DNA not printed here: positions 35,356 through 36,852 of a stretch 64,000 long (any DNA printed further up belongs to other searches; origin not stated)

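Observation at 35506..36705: PqqD-like RiPP-recognition element fused to a MEMO1/LigB-superfamily enzyme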

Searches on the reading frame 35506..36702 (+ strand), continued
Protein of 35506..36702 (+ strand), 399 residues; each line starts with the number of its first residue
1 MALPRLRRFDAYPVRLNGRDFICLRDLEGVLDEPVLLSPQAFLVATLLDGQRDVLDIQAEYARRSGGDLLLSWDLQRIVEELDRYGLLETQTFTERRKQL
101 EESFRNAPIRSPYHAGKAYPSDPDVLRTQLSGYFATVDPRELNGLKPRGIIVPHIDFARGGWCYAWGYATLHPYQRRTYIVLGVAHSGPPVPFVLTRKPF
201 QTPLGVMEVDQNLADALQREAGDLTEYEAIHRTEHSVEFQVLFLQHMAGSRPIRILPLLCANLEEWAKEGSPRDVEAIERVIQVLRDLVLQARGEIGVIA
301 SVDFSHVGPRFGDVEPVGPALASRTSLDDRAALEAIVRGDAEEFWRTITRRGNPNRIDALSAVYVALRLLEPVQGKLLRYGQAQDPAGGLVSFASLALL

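Call 36: fold_search(model_id=the predicted structure, library=pdb)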
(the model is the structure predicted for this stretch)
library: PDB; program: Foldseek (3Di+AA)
matches with E <= 10: 365; with E <= 0.001: 31
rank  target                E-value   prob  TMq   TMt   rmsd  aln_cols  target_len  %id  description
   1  7m8h_A                1.9e-17  1.00  0.61  0.82   3.4       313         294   21  Structure of Memo1 C244S metal binding site mutant at 1.75A (released 2022-04-06)
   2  7kq8_A                2.4e-17  1.00  0.62  0.83   3.5       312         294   20  Structure of iron bound MEMO1 (released 2021-11-17)
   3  7l5c_D                4.7e-17  1.00  0.61  0.82   3.6       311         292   20  Structure of copper bound MEMO1 (released 2022-01-19)
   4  3bcz_C                9.0e-17  1.00  0.61  0.82   3.5       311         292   21  Crystal structure of Memo (released 2007-11-27)
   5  3bcz_A                9.5e-17  1.00  0.61  0.82   3.3       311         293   22  Crystal structure of Memo (released 2007-11-27)
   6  3vsh_B                1.1e-07  1.00  0.40  0.50   6.7       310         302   15  Crystal structure of native 1,6-APD (with Iron), 2-Animophenol-1,6-Dioxygenase (released 2013-01-16)
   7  3vsg_D                1.8e-07  1.00  0.41  0.52   7.3       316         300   14  Crystal structure of iron free 1,6-APD, 2-Animophenol-1,6-Dioxygenase (released 2013-01-16)
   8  3vsj_B                1.8e-07  1.00  0.40  0.51   7.2       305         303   15  Crystal structure of 1,6-APD (2-ANIMOPHENOL-1,6-DIOXYGENASE) complexed with intermediate products (released 2013-01-16)
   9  3vsg_B                2.7e-07  1.00  0.40  0.51   7.2       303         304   16  Crystal structure of iron free 1,6-APD, 2-Animophenol-1,6-Dioxygenase (released 2013-01-16)
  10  8ihg_A                4.2e-07  1.00  0.42  0.54   6.5       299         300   14  Crystal structure of aminophenol dioxygenase from Pseudomonas species AP-3 (released 2024-02-28)
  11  3vsi_D                5.8e-07  1.00  0.40  0.51   6.7       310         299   15  Crystal structure of native 1,6-APD (2-Animophenol-1,6-dioxygenase) complex with 4-Nitrocatechol (released 2013-01-16)
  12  5hee_A                1.8e-06  1.00  0.40  0.58   6.4       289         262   15  Crystal structure of the TK2203 protein (released 2016-06-29)
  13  7txy_E                2.3e-06  1.00  0.40  0.54   6.2       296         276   12  Crystal structure of the 2-Aminophenol 1,6-dioxygenase from the ARO bacterial microcompartment of Micromonospora rosar (released 2023-02-15)
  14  7txy_C                4.2e-06  1.00  0.41  0.56   6.1       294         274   12  Crystal structure of the 2-Aminophenol 1,6-dioxygenase from the ARO bacterial microcompartment of Micromonospora rosar (released 2023-02-15)
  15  3vsg_A                5.2e-06  1.00  0.40  0.56   6.1       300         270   12  Crystal structure of iron free 1,6-APD, 2-Animophenol-1,6-Dioxygenase (released 2013-01-16)
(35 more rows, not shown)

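Call 40: search_solved_structures(query=A1, max_evalue=0.001, show_alignments=1)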
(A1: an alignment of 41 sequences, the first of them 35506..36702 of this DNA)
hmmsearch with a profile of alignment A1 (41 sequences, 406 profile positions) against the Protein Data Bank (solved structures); distinct sequences matched with E-value up to 0.001: 3.
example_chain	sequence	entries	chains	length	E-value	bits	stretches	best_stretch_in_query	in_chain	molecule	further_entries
7kq8_A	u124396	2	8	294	2.5e-23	86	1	109-379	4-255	Protein MEMO1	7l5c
3bcz_A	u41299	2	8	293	2.9e-23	85.8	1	109-379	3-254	Protein MEMO1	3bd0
7m8h_A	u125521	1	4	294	3.8e-22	82.1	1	109-374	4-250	Protein MEMO1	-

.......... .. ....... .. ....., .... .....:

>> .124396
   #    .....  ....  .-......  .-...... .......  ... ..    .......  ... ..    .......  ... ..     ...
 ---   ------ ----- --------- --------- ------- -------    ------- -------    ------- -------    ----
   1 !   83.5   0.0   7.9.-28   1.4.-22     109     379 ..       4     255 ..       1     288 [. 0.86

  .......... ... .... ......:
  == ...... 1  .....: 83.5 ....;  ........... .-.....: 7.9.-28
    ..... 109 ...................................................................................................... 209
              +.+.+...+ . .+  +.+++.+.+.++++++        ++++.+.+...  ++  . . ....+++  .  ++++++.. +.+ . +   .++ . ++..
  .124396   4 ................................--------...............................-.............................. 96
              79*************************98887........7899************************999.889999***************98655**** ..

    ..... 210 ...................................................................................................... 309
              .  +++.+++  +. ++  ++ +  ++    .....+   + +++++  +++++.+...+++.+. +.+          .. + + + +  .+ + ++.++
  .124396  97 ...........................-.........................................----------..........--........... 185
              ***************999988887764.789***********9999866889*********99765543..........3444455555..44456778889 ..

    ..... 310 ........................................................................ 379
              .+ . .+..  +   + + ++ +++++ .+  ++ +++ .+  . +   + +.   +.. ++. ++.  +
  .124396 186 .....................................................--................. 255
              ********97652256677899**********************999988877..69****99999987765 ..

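Call 42: find_encoding_contigs(protein=P0113, flank=8000, max_places=2)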
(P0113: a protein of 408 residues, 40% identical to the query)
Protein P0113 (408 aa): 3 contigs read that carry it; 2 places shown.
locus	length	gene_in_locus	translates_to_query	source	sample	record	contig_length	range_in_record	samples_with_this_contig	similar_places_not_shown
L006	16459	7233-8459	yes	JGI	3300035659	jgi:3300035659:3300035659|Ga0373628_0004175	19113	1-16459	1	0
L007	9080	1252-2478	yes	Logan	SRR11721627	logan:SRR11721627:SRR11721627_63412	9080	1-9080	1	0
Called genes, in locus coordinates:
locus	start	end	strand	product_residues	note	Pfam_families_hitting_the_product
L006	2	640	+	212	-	?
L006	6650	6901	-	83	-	-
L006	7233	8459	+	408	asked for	PF01875:Memo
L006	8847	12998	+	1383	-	PF01011:PQQ (faint), PF13360:PQQ_2, PF13570:Beta-prop_ACSF4, PF08241:Methyltransf_11, PF13649:Methyltransf_25, PF13847:Methyltransf_31, PF13360:PQQ_2 (weak), PF11721:Malectin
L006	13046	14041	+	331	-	PF13485:Peptidase_MA_2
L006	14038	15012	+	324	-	PF01408:GFO_IDH_MocA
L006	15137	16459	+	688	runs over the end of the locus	PF02922:CBM_48, PF00128:Alpha-amylase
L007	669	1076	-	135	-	-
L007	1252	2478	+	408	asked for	PF01875:Memo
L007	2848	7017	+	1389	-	PF01011:PQQ (faint), PF13360:PQQ_2, PF13570:Beta-prop_ACSF4, PF08241:Methyltransf_11, PF13649:Methyltransf_25, PF13847:Methyltransf_31, PF13360:PQQ_2 (weak), PF11721:Malectin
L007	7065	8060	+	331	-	PF13485:Peptidase_MA_2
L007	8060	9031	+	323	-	PF01408:GFO_IDH_MocA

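Call 43: find_encoding_contigs(protein=P0093, flank=8000, max_places=2)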
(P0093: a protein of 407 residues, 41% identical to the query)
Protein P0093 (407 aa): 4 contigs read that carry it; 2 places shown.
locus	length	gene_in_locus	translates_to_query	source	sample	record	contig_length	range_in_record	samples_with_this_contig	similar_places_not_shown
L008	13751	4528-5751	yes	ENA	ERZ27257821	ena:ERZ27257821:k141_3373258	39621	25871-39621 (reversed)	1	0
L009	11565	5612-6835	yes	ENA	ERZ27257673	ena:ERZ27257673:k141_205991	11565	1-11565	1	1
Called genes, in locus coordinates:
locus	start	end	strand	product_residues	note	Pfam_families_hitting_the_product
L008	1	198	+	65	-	?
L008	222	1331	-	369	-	PF04055:Radical_SAM, PF06969:HemN_C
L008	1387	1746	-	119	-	PF05635:23S_rRNA_IVP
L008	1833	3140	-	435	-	PF01336:tRNA_anti-codon, PF00152:tRNA-synt_2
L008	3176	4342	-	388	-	PF04389:Peptidase_M28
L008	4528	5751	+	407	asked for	PF01875:Memo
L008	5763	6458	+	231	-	PF02586:SRAP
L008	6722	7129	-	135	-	-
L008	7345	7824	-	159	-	PF00383:dCMP_cyt_deam_1, PF14437:MafB19-deam, PF14439:Bd3614-deam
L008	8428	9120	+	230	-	PF01740:STAS, PF13466:STAS_2, PF16697:Yop-YscD_cpl, PF00498:FHA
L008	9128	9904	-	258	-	PF24481:CT398_CC, PF02591:Zn_ribbon_9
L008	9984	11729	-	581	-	PF03979:Sigma70_r1_1, PF00140:Sigma70_r1_2, PF04542:Sigma70_r2, PF04539:Sigma70_r3, PF04545:Sigma70_r4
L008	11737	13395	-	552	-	PF01807:Zn_ribbon_DnaG, PF08275:DNAG_N, PF01751:Toprim, PF13155:Toprim_2, PF13362:Toprim_3, PF13662:Toprim_4, PF10410:DnaB_bind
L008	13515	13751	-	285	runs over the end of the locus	PF00398:RrnaAD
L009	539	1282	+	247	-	PF00297:Ribosomal_L3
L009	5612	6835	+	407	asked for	PF01875:Memo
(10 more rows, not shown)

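Call 44: find_encoding_contigs(protein=P0074, flank=8000, max_places=2)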
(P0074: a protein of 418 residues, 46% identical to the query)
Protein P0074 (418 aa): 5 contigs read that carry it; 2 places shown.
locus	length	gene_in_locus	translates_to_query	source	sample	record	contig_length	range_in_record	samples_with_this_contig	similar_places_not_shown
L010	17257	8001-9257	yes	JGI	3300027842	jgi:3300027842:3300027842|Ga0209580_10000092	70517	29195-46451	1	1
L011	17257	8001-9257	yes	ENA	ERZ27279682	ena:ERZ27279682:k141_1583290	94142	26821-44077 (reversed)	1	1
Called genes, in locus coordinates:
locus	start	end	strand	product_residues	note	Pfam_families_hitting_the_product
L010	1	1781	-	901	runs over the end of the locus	PF01624:MutS_I, PF05188:MutS_II, PF05192:MutS_III, PF05190:MutS_IV, PF00488:MutS_V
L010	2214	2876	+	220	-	-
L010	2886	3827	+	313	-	PF01715:IPPT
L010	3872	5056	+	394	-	PF00155:Aminotran_1_2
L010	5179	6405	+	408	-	PF13167:GTP-bdg_N, PF19275:HflX_C (faint), PF16360:GTP-bdg_M, PF01926:MMR_HSR1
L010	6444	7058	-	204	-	PF01726:LexA_DNA_bind, PF00717:Peptidase_S24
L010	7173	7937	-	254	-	PF00106:adh_short, PF08659:KR, PF13561:adh_short_C2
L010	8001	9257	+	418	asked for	PF01875:Memo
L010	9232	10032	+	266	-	-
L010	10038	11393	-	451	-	PF00202:Aminotran_3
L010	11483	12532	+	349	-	PF08240:ADH_N, PF00107:ADH_zinc_N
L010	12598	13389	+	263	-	PF23441:SDR (weak), PF00106:adh_short, PF08659:KR, PF13561:adh_short_C2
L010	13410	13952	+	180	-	PF02627:CMD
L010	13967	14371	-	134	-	PF00903:Glyoxalase, PF13468:Glyoxalase_3, PF13669:Glyoxalase_4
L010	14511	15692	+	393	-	PF00108:Thiolase_N, PF02803:Thiolase_C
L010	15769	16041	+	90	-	-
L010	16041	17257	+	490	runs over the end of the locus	PF01565:FAD_binding_4, PF02913:FAD-oxidase_C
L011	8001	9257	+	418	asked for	PF01875:Memo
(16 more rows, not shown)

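Call 68: find_encoding_contigs(protein=P0002, flank=8000, max_places=1)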
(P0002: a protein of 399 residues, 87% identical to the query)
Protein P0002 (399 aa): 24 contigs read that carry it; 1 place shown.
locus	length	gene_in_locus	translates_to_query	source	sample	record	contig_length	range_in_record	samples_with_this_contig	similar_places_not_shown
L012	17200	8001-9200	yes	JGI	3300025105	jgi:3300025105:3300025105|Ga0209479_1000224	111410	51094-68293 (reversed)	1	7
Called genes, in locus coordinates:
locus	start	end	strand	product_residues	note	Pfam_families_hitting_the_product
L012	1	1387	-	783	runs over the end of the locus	PF01315:Ald_Xan_dh_C, PF02738:MoCoBD_1, PF20256:MoCoBD_2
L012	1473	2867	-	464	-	PF01425:Amidase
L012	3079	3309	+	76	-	-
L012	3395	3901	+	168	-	PF12822:ECF_trnsprt (weak), PF09512:ThiW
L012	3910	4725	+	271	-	PF02110:HK, PF01256:Carb_kinase (weak)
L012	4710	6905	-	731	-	PF00136:DNA_pol_B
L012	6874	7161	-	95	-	PF26485:DUF8156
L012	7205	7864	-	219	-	-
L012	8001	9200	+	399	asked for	PF01875:Memo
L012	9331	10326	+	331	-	PF00781:DAGK_cat (faint), PF01513:NAD_kinase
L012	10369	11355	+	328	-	PF00676:E1_dh, PF02775:TPP_enzyme_C (faint)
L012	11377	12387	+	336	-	PF02779:Transket_pyr, PF02780:Transketolase_C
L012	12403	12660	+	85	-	PF00364:Biotin_lipoyl, PF25997:BSH_YhbJ (weak)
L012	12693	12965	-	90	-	PF04214:DUF411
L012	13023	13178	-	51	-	-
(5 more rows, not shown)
